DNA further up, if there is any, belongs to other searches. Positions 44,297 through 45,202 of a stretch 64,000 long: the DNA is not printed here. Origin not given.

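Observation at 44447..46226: Three translationally coupled membrane proteins between terminase and portal, including a membrane-anchored CheY-like receiver domain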

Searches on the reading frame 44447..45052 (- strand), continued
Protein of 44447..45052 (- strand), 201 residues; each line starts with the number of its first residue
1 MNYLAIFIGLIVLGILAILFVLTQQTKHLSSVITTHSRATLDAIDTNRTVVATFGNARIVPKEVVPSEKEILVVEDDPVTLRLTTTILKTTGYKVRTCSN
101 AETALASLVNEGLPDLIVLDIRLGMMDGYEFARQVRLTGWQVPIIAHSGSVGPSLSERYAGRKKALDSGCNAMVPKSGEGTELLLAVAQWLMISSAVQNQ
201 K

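Call 106: get_annotated_region(hit=H36, flank=3500)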
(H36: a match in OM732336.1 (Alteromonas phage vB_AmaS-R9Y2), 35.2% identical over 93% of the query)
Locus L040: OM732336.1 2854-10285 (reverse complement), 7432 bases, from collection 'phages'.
description: Alteromonas phage vB_AmaS-R9Y2, complete genome.
organism: Alteromonas phage vB_AmaS-R9Y2 (NCBI taxid 2924072)
taxonomy: Viruses; Duplodnaviria; Heunggongvirae; Uroviricota; Caudoviricetes
host: Alteromonas macleodii ATCC 27126; source: the wasted seawater of a seafood market; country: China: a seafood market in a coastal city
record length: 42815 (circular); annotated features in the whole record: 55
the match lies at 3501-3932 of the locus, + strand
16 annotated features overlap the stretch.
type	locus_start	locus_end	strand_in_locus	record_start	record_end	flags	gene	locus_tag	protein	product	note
CDS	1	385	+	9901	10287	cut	-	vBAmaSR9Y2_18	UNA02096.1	hypothetical protein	-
CDS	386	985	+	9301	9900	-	-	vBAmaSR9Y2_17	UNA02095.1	hypothetical protein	-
CDS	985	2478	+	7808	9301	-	-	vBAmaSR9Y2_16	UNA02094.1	hypothetical protein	-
CDS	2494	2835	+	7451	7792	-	-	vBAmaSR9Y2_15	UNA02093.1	hypothetical protein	-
CDS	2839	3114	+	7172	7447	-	-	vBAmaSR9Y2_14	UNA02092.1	hypothetical protein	-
CDS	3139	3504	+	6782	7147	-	-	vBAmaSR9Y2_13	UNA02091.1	hypothetical protein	-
CDS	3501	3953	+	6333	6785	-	-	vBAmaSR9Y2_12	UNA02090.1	hypothetical protein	-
CDS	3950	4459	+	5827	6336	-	-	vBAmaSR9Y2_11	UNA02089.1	lysozyme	-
CDS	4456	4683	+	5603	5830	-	-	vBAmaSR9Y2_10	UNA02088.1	hypothetical protein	-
CDS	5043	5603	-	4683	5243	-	-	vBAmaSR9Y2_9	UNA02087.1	nucleoside triphosphate pyrophosphohydrolase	-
CDS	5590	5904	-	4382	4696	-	-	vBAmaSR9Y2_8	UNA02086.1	hypothetical protein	-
CDS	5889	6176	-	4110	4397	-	-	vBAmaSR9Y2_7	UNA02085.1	hypothetical protein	-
CDS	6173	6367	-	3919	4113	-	-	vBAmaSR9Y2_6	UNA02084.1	hypothetical protein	-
CDS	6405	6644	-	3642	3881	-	-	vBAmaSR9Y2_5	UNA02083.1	adhesin biosynthesis transcription regulatory protein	-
CDS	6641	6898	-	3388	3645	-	-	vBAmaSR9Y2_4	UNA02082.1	hypothetical protein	-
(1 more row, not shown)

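Call 107: get_annotated_region(hit=H41, flank=3500)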
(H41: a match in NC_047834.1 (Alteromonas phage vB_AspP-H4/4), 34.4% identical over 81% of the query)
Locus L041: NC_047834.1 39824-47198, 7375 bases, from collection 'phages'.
description: Alteromonas virus vB_AspP-H4/4, complete genome.
organism: Alteromonas phage vB_AspP-H4/4 (NCBI taxid 2928692)
taxonomy: Viruses; Duplodnaviria; Heunggongvirae; Uroviricota; Caudoviricetes; Autographiviridae; Foturvirus; Foturvirus H44
host: Alteromonas sp. H4; source: ocean water; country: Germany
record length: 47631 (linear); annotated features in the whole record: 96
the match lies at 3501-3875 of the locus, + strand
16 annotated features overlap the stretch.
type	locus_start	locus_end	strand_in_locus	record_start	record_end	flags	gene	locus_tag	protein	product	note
CDS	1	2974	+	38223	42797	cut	-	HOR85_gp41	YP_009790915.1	tail protein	gp41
regulatory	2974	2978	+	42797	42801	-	-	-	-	ribosome_binding_site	ribosome_binding_site motif class AGGAG / spacer 5-10bp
CDS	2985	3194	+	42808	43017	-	-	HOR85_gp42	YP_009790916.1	holin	gp42; containing two membrane domains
regulatory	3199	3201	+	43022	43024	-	-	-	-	ribosome_binding_site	ribosome_binding_site motif class GGA/GAG/AGG / spacer 5-10bp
CDS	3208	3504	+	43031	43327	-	-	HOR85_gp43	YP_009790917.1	hypothetical protein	gp43; containing one membrane domain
regulatory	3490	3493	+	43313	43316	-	-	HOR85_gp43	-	ribosome_binding_site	ribosome_binding_site motif class AGGA / spacer 5-10bp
CDS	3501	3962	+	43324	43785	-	-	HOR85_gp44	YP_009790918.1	putative DNA-binding response regulator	gp44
CDS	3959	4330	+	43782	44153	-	-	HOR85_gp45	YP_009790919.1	hypothetical protein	gp45; containing two membrane domains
regulatory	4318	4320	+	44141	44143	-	-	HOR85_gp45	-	ribosome_binding_site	ribosome_binding_site motif class GGA/GAG/AGG / spacer 5-10bp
CDS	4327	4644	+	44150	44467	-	-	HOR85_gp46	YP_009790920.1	terminase small subunit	gp46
regulatory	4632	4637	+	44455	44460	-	-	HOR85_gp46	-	ribosome_binding_site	ribosome_binding_site motif class AGxAGG/AGGxGG / spacer 5-10bp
CDS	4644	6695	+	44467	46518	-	-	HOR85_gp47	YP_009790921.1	terminase large subunit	gp47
regulatory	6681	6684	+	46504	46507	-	-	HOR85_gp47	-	ribosome_binding_site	ribosome_binding_site motif class AGGA / spacer 5-10bp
CDS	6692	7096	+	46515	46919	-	-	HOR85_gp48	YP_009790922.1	hypothetical protein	gp48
regulatory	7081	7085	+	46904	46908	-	-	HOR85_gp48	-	ribosome_binding_site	ribosome_binding_site motif class AGGAG / spacer 5-10bp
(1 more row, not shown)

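Call 111: search_protein_families(library=pfam, proteins=[L040:3139-3504:+, L040:3501-3953:+, L040:3950-4459:+, L040:4456-4683:+, L041:2985-3194:+, L041:3208-3504:+, L041:3501-3962:+, L041:3959-4330:+], max_evalue=0.01)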
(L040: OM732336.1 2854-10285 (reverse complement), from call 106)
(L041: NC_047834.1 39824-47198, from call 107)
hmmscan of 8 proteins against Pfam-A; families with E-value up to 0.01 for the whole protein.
L040:3139-3504:+ (121 aa): 0 families

L040:3501-3953:+ (150 aa): 1 family
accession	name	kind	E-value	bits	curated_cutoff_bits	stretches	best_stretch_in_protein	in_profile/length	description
PF00072.30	Response_reg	-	1.8e-23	83.3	30.2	1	4-115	1-110/111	Response regulator receiver domain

L040:3950-4459:+ (169 aa): 2 families
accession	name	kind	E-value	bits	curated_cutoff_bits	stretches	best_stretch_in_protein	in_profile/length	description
PF05838.17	Glyco_hydro_108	-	1.8e-23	83.3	21.2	1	8-87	2-85/85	Glycosyl hydrolase 108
PF09374.15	PG_binding_3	-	2.1e-10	41.1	24.6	1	93-166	4-76/76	Predicted Peptidoglycan domain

L040:4456-4683:+ (75 aa): 1 family
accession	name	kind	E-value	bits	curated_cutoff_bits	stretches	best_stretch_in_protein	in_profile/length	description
PF22703.2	Cdc6_lid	-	0.00041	20.6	27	1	23-62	3-42/68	Cdc6 AAA+ ATPase-type lid domain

L041:2985-3194:+ (69 aa): 2 families
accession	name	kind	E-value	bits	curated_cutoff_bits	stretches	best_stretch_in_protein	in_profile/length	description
PF25612.1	DUF7940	-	4.7e-13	50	27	1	2-63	1-63/63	Family of unknown function (DUF7940)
PF00893.25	Multi_Drug_Res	-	0.00094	20.1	23.7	1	9-61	24-76/93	Small Multidrug Resistance protein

L041:3208-3504:+ (98 aa): 0 families

L041:3501-3962:+ (153 aa): 1 family
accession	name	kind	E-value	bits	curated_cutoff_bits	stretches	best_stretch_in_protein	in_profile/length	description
PF00072.30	Response_reg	-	8.3e-22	77.9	30.2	1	4-115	1-110/111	Response regulator receiver domain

L041:3959-4330:+ (123 aa): 0 families

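Call 114: get_annotated_region(hit=H21, flank=3500)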
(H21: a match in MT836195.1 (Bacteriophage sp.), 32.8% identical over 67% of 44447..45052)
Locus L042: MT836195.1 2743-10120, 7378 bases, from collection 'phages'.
description: UNVERIFIED: Bacteriophage sp. clone scaffold_1647 genomic sequence.
organism: Bacteriophage sp. (NCBI taxid 38018)
taxonomy: Viruses
host: -; source: human fecal samples; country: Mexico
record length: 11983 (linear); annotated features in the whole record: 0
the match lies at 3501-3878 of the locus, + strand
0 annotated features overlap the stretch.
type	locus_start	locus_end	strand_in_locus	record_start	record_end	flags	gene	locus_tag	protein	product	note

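Call 115: get_annotated_region(hit=H44, flank=3500)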
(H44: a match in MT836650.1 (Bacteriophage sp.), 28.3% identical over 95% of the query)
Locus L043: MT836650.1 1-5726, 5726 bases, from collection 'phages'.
description: UNVERIFIED: Bacteriophage sp. clone scaffold_2744 genomic sequence.
organism: Bacteriophage sp. (NCBI taxid 38018)
taxonomy: Viruses
host: -; source: human fecal samples; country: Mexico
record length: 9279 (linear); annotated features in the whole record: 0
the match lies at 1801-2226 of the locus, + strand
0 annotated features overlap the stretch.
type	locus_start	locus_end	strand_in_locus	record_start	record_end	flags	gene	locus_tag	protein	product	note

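Call 116: get_annotated_region(hit=H55, flank=3500)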
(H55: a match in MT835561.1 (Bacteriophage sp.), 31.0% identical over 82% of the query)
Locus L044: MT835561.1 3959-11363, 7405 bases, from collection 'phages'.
description: UNVERIFIED: Bacteriophage sp. clone scaffold_175 genomic sequence.
organism: Bacteriophage sp. (NCBI taxid 38018)
taxonomy: Viruses
host: -; source: human fecal samples; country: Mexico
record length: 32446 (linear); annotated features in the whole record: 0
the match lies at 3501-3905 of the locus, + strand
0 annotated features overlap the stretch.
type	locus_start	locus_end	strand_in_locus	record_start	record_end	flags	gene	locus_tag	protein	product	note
